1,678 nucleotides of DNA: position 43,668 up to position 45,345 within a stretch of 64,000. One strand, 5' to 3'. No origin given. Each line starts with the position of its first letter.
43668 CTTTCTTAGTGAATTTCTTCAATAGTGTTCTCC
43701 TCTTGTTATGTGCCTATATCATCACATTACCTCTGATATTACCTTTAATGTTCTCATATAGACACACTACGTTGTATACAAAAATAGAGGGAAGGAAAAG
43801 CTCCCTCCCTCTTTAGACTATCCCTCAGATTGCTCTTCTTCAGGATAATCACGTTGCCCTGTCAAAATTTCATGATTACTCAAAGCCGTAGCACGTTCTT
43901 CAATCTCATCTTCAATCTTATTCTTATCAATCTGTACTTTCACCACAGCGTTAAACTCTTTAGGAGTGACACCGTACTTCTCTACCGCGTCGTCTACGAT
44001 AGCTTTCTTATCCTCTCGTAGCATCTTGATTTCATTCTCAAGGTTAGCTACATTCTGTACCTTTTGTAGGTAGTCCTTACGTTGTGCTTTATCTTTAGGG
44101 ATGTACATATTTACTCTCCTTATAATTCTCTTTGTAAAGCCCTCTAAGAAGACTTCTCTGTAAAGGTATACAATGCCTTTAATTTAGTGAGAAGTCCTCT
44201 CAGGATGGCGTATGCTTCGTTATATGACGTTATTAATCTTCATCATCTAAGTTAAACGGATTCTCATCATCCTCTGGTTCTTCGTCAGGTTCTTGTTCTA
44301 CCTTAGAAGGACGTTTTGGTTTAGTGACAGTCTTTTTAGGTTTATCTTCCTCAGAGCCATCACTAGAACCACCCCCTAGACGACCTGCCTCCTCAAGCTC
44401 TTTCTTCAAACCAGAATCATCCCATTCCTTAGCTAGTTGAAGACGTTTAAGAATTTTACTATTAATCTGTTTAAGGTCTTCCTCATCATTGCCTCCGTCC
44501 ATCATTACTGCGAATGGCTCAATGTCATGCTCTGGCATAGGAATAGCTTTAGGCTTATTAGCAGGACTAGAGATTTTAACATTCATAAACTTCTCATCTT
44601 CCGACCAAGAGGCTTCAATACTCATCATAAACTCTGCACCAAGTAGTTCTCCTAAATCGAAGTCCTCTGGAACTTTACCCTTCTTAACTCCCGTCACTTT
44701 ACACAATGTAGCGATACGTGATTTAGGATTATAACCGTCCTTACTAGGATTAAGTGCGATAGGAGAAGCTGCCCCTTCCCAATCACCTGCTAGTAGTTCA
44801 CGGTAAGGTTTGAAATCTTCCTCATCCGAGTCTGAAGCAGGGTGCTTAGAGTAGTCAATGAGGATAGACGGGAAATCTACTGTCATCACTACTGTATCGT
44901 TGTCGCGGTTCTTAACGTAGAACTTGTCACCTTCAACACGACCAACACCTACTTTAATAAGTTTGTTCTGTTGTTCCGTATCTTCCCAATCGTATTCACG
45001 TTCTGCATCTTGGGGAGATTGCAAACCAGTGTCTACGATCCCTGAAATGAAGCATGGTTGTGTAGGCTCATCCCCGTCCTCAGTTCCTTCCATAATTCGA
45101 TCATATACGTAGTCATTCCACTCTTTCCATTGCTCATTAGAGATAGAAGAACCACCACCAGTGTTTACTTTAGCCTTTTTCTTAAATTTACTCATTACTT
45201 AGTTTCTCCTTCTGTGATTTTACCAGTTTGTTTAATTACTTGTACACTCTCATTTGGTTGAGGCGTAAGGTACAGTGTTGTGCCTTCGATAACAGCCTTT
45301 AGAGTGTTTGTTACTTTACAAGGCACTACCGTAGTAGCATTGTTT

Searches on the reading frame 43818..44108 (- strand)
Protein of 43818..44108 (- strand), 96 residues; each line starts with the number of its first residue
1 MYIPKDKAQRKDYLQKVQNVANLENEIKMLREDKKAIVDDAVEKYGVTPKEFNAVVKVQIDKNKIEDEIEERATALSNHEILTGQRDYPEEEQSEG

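Call 32: search_protein_families(library=phrogs, proteins=[window:43818-44108:-], max_evalue=0.001)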
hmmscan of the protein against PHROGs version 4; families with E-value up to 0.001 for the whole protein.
window:43818-44108:- (96 aa): 1 family
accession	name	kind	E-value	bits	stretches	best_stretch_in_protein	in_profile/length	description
phrog_639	-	transcription regulation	3e-07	31.6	1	3-85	11-92/95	transcriptional regulator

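Call 40: search_protein_families(library=pfam, proteins=[window:43818-44108:-], max_evalue=0.01)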
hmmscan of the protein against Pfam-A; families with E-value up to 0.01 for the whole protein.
window:43818-44108:- (96 aa): 1 family
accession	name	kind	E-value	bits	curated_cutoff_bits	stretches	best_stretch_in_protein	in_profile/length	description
PF13767.11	DUF4168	-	0.005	18.3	25.8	1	15-59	41-85/95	Domain of unknown function (DUF4168)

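Call 57: search_solved_structures(query=window:43818-44108:-, max_evalue=1)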
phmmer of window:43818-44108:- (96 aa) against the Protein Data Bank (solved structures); distinct sequences matched with E-value up to 1: 1.
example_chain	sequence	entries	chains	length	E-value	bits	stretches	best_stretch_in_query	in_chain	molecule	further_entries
8fje_A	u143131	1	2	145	0.42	14.4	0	10-70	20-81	E8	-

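Call 73: search_protein_families(library=ncbifam, proteins=[window:43818-44108:-], max_evalue=0.01)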
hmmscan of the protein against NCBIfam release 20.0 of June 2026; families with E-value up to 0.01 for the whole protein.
window:43818-44108:- (96 aa): 1 family
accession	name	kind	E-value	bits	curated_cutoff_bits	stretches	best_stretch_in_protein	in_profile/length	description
NF043021.1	T4SS_AnkF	equivalog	0.0038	15.5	1000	1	5-57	357-409/917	Dot/Icm T4SS effector AnkF/LegA14/Ceg31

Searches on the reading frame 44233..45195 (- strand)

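Call 32: search_protein_families(library=phrogs, proteins=[window:44233-45195:-], max_evalue=0.001)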
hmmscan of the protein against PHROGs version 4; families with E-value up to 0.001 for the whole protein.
window:44233-45195:- (320 aa): 1 family
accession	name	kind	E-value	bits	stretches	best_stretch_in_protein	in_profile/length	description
phrog_2544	-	unknown function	2.2e-47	163.3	1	5-319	6-359/362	-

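Call 52: search_protein_families(library=pfam, proteins=[window:44233-45195:-], max_evalue=0.01)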
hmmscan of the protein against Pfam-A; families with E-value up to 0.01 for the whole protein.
window:44233-45195:- (320 aa): 0 families

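Call 73: search_protein_families(library=ncbifam, proteins=[window:44233-45195:-], max_evalue=0.01)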
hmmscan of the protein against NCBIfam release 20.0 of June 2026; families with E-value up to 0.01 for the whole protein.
window:44233-45195:- (320 aa): 1 family
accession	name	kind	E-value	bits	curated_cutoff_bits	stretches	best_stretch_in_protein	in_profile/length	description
NF046043.1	rep_init_NGO0469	equivalog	0.00019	21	75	1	177-258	93-171/171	phage replication initiation protein, NGO0469 family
